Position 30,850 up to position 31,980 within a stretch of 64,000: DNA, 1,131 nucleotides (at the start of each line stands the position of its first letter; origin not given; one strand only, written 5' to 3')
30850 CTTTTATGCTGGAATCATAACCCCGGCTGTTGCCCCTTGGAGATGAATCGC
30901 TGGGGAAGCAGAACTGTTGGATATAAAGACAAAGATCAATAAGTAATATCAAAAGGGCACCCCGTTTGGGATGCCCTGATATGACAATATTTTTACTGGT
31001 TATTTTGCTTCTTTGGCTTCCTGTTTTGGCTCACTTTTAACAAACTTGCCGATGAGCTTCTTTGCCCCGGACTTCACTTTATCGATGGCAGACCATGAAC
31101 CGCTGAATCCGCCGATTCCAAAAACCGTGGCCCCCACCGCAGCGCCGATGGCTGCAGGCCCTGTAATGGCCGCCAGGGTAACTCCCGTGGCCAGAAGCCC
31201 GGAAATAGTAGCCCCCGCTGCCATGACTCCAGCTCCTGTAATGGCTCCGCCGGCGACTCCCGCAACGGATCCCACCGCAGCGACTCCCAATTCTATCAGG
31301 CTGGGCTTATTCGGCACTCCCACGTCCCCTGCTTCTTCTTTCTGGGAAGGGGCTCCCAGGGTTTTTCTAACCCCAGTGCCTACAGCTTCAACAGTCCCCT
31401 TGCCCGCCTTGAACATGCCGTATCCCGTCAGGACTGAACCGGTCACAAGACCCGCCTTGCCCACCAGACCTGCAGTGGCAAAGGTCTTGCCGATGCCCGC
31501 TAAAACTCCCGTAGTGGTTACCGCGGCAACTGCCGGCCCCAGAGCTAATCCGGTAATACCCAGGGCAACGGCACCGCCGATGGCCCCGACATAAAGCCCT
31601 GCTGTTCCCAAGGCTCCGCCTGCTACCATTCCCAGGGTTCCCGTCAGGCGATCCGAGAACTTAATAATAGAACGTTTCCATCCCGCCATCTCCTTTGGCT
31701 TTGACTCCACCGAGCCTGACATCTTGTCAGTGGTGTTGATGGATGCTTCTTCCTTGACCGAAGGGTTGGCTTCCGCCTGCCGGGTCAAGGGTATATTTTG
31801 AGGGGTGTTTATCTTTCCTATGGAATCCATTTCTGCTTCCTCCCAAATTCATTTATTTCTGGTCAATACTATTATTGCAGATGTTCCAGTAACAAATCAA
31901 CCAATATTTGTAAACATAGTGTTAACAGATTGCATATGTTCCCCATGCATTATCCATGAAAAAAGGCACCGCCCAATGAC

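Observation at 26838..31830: Cluster of four consecutive Gly/Ala-rich glycine-zipper proteins of unassignable family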

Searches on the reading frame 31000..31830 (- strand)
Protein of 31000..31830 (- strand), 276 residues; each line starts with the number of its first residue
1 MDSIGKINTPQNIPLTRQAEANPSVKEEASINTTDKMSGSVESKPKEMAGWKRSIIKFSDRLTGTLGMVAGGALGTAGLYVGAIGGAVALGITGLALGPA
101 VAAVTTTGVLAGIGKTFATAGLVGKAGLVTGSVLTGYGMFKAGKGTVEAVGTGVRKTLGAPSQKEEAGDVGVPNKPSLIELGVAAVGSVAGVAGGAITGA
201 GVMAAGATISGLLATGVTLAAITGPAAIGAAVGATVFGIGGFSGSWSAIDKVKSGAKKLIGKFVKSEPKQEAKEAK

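Call 3: search_protein_families(library=pfam, proteins=[window:31000-31830:-], max_evalue=1)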
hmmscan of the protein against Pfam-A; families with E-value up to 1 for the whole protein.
window:31000-31830:- (276 aa): 0 families

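Call 4: search_protein_families(library=ncbifam, proteins=[window:31000-31830:-], max_evalue=1)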
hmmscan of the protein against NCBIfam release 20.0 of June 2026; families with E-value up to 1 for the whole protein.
window:31000-31830:- (276 aa): 0 families

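Call 9: find_homologous_proteins(query=window:31000-31830:-, max_evalue=0.001)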
Query window:31000-31830:- (276 aa): 4 proteins with E <= 0.001 among 8000 candidates.
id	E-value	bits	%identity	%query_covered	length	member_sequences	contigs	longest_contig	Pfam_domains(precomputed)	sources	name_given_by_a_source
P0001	1.9e-158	544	100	100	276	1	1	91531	-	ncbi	-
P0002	4.3e-110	385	75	99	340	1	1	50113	-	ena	-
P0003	3.0e-99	350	68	98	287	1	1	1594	-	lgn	-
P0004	5.0e-5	41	51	26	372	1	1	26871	-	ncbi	ncbi:MAG: hypothetical protein ABRQ39_06695, partial [Candidatus Eremiobacterota bacterium]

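Call 11: find_encoding_contigs(protein=P0002, flank=10000, max_places=3)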
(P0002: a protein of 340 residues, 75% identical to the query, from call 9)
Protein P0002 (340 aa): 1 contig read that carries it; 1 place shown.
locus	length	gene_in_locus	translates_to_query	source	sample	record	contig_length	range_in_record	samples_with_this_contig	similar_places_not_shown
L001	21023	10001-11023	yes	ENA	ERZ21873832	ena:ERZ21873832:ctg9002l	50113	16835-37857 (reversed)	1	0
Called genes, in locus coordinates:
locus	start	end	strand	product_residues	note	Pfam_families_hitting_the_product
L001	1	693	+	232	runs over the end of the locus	PF00072:Response_reg, PF00989:PAS, PF13188:PAS_8 (faint), PF08448:PAS_4 (weak)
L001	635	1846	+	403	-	PF00989:PAS, PF08448:PAS_4 (weak), PF13426:PAS_9, PF00512:HisKA (weak), PF02518:HATPase_c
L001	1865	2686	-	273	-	PF01738:DLH (faint)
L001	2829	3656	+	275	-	PF12796:Ank_2, PF13606:Ank_3 (faint), PF13857:Ank_5 (weak), PF00023:Ank (weak), PF13637:Ank_4, PF00023:Ank (weak)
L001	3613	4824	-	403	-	PF08486:SpoIID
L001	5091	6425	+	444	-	PF13506:Glyco_transf_21, PF00535:Glycos_transf_2, PF10111:Glyco_tranf_2_2, PF13641:Glyco_tranf_2_3, PF03142:Chitin_synth_2 (weak), PF13632:Glyco_trans_2_3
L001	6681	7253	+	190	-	PF01558:POR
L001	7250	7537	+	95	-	PF13187:Fer4_9 (faint), PF12797:Fer4_2 (faint), PF12837:Fer4_6 (faint), PF13237:Fer4_10, PF00037:Fer4 (weak), PF14697:Fer4_21, PF12838:Fer4_7 (weak), PF00037:Fer4 (weak)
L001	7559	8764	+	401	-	PF01855:POR_N, PF17147:PFOR_II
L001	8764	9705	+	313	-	PF02775:TPP_enzyme_C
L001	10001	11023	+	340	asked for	-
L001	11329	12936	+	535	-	-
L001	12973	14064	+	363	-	-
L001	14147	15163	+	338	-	-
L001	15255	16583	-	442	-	PF02885:Glycos_trans_3N, PF00591:Glycos_transf_3, PF07831:PYNP_C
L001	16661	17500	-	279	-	PF01048:PNP_UDP_1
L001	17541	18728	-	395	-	PF01676:Metalloenzyme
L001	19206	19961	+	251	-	-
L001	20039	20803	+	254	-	-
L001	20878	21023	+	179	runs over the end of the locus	-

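Call 12: find_encoding_contigs(protein=P0004, flank=10000, max_places=3)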
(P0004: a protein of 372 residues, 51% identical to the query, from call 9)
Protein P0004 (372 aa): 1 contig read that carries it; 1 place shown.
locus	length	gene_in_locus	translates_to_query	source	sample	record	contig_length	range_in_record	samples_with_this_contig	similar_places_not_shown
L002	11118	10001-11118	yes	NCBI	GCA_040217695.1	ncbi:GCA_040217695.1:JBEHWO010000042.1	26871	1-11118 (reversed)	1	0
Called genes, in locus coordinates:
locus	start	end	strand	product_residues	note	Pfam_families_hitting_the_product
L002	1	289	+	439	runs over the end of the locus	PF00515:TPR_1 (faint), PF07719:TPR_2 (faint), PF13181:TPR_8 (faint), PF13431:TPR_17 (faint), PF13414:TPR_11 (weak)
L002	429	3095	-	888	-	PF00069:Pkinase, PF03109:ABC1, PF07714:PK_Tyr_Ser-Thr, PF01636:APH (faint), PF07719:TPR_2 (faint), PF00515:TPR_1 (faint), PF13414:TPR_11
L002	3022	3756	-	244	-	-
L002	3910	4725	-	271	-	PF00756:Esterase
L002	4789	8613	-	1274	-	PF01839:FG-GAP (faint), PF13517:FG-GAP_3, PF00515:TPR_1 (faint), PF07719:TPR_2 (faint), PF13174:TPR_6 (faint), PF13181:TPR_8 (faint), PF13414:TPR_11 (faint), PF13424:TPR_12 (faint), +3 more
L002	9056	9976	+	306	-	-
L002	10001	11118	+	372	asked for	?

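Call 13: find_encoding_contigs(protein=P0001, flank=10000, max_places=3)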
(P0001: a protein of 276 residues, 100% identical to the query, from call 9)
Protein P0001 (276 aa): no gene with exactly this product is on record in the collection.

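Call 20: find_related_loci(query=A2, collection=genome_contigs, flank=10000)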
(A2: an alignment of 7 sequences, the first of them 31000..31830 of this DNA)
Query A2 (276 aa) in genome_contigs; peptide patterns used: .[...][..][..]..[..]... (x = any residue, [..] = any of these).
45 stretches matched a pattern; 3 encode a relative of the query (tblastn E <= 1e-3); 3 distinct loci.
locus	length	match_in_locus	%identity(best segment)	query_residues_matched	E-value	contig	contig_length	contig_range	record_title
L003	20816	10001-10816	31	6-250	5e-13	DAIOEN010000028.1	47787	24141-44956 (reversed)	MAG TPA_asm: Vulcanimicrobiota bacterium isolate CTOTU7676 NODE_1436_length_47787_cov_27.901974, whole genome shotgun se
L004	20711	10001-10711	33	57-273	9e-15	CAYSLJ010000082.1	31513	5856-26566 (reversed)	MAG TPA_asm: uncultured Synergistia bacterium isolate SRP239243_co1_332 genome assembly, contig: NODE_1969_length_31513_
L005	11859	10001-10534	35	57-222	4e-12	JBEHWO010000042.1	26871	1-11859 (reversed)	MAG: Vulcanimicrobiota bacterium isolate ER2 k141_74328_length_26871_cov_6.9166, whole genome shotgun sequence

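Call 26: list_cluster_members(proteins=[window:31000-31830:-, window:29029-30630:-, window:27901-28992:-, window:26838-27839:-, window:32011-32952:-])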
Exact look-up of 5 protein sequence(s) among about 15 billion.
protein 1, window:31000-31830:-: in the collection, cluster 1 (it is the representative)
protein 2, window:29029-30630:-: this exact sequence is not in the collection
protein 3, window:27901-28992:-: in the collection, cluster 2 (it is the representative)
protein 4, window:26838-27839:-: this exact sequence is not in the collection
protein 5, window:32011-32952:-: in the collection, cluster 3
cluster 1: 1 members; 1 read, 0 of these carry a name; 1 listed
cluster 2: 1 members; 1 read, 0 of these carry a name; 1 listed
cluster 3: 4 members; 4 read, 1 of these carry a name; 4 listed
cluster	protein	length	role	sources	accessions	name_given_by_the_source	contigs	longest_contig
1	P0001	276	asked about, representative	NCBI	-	-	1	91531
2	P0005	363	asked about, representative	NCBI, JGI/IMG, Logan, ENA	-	-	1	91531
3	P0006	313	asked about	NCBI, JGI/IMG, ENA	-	-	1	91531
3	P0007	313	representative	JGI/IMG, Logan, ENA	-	-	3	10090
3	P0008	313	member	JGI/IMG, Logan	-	pyruvate ferredoxin oxidoreductase beta subunit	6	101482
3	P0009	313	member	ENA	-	-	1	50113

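Call 31: search_protein_representatives(alignment_id=A3)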
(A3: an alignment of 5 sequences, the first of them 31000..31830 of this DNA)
Query: 5 sequences, 275 profile positions. Proteins with E-value up to 0.001 (for the whole library): 74; up to 1e-10: 48; up to 1e-30: 5. The best 74 are listed.
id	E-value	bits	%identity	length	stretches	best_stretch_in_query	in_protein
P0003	1.3e-122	424.5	-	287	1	1-271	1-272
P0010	5.7e-118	409.3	-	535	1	1-275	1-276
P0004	6.2e-85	301.0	-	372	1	7-274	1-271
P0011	1.6e-40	155.3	-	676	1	30-270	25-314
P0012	2.8e-31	124.9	-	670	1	64-274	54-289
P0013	7.2e-30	120.3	-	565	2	177-274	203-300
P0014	2.2e-29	118.8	-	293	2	176-266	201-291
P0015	1.0e-22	96.9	-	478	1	64-259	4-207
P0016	2.1e-21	92.6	-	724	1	53-272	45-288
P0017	8.0e-21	90.7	-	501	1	52-257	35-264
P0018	8.5e-21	90.6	-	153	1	165-274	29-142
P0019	1.1e-20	90.2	-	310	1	15-253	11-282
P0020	1.6e-20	89.7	-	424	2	156-267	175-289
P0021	1.7e-20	89.6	-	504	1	55-256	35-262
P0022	2.0e-20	89.4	-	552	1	61-274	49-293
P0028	8.1e-17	77.5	-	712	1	41-272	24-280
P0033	5.9e-16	74.7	-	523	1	66-262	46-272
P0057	3.3e-10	55.9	-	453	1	64-252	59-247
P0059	9.3e-10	54.4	-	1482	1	168-266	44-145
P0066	1.0e-08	50.9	-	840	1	178-273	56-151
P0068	2.8e-08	49.5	-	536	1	164-269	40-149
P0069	1.8e-07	46.9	-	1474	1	162-266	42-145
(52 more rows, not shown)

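Call 34: search_protein_families(library=pfam, proteins=[P0059, P0069, P0066, P0016, P0028, P0012, P0033, P0057, P0020, P0068], max_evalue=0.01)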
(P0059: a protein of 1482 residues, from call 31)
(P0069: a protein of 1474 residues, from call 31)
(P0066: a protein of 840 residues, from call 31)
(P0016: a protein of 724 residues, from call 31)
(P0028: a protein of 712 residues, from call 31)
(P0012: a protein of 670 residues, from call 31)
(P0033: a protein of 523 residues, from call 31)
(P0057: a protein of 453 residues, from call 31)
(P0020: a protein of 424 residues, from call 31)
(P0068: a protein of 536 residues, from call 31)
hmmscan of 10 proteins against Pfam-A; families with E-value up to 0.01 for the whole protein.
P0059 (1482 aa): 2 families
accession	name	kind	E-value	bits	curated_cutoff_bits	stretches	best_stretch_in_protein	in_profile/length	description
PF03732.24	Retrotrans_gag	-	0.0016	19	24.1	0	610-668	36-96/97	Retrotransposon gag protein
PF10145.14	PhageMin_Tail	-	0.0029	17.9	33.2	0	491-584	105-199/201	Phage-related minor tail protein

P0069 (1474 aa): 1 family
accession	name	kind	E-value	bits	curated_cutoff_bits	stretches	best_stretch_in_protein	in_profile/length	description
PF15884.10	QIL1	-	0.0023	18.8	26.6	0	512-540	5-35/77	MICOS complex subunit MIC13, QIL1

P0066 (840 aa): 0 families

P0016 (724 aa): 0 families

P0028 (712 aa): 4 families
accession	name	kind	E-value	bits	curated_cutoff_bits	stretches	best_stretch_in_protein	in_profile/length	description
PF00038.26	Filament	-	5.5e-05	23.4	40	1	574-700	180-299/313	Intermediate filament protein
PF04513.17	Baculo_PEP_C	-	0.00097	19.6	38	0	590-673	31-101/140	Baculovirus polyhedron envelope protein, PEP, C terminus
PF23991.1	DUF7310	-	0.0023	18.8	40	1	568-639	11-79/83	Coiled-coil region of unknown function (DUF7310)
PF02050.21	FliJ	-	0.0066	17.1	28.4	1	596-683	4-92/123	Flagellar FliJ protein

P0012 (670 aa): 2 families
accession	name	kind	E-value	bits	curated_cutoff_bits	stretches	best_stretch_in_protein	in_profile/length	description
PF15796.10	KELK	-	0.00096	20.1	27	1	597-668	5-76/80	KELK-motif containing domain of MRCK Ser/Thr protein kinase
PF00038.26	Filament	-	0.0016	18.6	40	1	563-669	21-124/313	Intermediate filament protein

P0033 (523 aa): 0 families

P0057 (453 aa): 0 families

P0020 (424 aa): 0 families

P0068 (536 aa): 0 families

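Call 36: find_encoding_contigs(protein=P0012, flank=10000, max_places=2)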
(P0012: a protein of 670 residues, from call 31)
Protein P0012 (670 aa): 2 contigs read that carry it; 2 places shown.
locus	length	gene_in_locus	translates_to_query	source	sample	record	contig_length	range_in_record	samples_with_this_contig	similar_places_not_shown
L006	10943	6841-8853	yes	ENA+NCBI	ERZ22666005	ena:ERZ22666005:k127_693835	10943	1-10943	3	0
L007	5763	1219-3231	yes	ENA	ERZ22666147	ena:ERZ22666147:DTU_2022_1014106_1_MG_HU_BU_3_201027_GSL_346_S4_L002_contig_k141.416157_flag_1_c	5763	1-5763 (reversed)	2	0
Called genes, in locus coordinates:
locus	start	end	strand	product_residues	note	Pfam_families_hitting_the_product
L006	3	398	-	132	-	?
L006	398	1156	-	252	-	PF01790:LGT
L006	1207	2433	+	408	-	-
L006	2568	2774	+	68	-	-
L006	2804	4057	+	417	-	PF01979:Amidohydro_1, PF07969:Amidohydro_3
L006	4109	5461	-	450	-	PF01546:Peptidase_M20, PF07687:M20_dimer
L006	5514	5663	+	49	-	-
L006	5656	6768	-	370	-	-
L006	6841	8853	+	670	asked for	-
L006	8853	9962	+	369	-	-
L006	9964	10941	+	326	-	?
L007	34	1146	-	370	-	-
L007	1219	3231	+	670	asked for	-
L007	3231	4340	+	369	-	-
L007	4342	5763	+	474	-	?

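Call 37: find_encoding_contigs(protein=P0059, flank=10000, max_places=2)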
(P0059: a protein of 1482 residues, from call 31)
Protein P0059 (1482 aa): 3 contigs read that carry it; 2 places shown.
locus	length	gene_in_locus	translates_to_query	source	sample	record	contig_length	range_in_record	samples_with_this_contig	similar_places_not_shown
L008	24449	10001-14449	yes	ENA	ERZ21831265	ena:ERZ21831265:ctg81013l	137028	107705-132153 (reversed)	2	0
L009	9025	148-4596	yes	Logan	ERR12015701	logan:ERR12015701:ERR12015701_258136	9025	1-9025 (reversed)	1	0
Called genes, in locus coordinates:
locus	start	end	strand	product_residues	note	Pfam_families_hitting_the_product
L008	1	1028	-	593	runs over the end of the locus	PF01841:Transglut_core, PF13181:TPR_8 (faint), PF00515:TPR_1 (faint), PF07719:TPR_2 (faint), PF13428:TPR_14 (faint), PF13432:TPR_16 (faint), PF14559:TPR_19 (faint)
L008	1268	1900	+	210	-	PF01613:Flavin_Reduct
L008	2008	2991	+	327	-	PF01368:DHH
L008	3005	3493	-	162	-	-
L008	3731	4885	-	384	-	-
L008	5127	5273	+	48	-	-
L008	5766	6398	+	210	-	PF12796:Ank_2, PF13637:Ank_4 (weak), PF12796:Ank_2, PF13637:Ank_4, PF12796:Ank_2, PF13637:Ank_4 (weak), PF00023:Ank (weak), PF13637:Ank_4 (weak), +5 more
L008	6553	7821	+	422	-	PF00930:DPPIV_N (faint), PF00400:WD40 (faint), PF25174:Beta-prop_THOC3 (faint)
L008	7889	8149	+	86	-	-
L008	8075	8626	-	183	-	-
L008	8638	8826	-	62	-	-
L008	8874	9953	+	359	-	-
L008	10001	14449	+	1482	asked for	-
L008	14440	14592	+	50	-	-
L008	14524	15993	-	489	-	PF00392:GntR, PF00155:Aminotran_1_2, PF12897:Asp_aminotransf (weak)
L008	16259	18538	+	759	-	PF00933:Glyco_hydro_3, PF01915:Glyco_hydro_3_C, PF14310:Fn3-like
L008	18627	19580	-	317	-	PF11453:DUF2950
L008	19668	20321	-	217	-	-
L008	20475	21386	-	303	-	PF00756:Esterase, PF01738:DLH (weak), PF10503:Esterase_PHB, PF02230:Abhydrolase_2, PF00326:Peptidase_S9 (faint)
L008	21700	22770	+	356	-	PF03747:ADP_ribosyl_GH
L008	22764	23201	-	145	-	-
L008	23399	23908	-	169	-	-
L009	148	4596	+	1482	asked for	-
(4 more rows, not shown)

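Call 38: find_encoding_contigs(protein=P0033, flank=10000, max_places=2)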
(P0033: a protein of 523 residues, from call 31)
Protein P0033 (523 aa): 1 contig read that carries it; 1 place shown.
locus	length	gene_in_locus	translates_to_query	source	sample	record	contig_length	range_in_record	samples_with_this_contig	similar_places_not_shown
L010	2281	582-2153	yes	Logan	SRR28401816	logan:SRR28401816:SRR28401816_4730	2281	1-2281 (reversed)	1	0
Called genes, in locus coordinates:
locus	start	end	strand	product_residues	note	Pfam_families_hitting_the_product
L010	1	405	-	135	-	?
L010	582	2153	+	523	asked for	-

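Call 63: search_protein_families(library=padloc, proteins=[window:31000-31830:-], max_evalue=0.1)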
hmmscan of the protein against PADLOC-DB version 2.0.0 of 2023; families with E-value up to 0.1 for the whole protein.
window:31000-31830:- (276 aa): 0 families

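Call 64: search_protein_families(library=phrogs, proteins=[window:31000-31830:-], max_evalue=0.1)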
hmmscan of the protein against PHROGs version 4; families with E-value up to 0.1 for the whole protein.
window:31000-31830:- (276 aa): 0 families

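Call 67: predict_structure(alignment_id=A6)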
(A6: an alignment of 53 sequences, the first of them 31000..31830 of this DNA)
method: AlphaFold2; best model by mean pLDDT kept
length: 276 residues; sequences in the alignment: 53
mean_pLDDT: 64.4   pTM: 0.42
mean pLDDT of the five models: 64.4, 61.5, 60.2, 59.6, 58.2
residues with pLDDT >= 90: 0; 70-90: 104; 50-70: 140; < 50: 32
segments of 3 or more residues with pLDDT < 50: 15-34, 36-38, 94-97
pLDDT, mean of each block of 10 residues (from residue 1): 53 49 46 48 61 74 64 60 56 50 59 73 75 71 71 76 60 73 70 69 68 62 71 70 70 76 69 53
secondary structure, 60 per line:
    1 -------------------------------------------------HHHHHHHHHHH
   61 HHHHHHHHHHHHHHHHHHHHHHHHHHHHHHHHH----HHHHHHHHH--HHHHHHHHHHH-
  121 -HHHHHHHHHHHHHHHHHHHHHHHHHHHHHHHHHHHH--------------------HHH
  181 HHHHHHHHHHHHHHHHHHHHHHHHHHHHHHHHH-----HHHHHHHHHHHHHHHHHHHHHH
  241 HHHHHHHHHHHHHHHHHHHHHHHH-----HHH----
elements in order: H50-93 H98-106 H109-119 H122-157 H178-213 H219-264
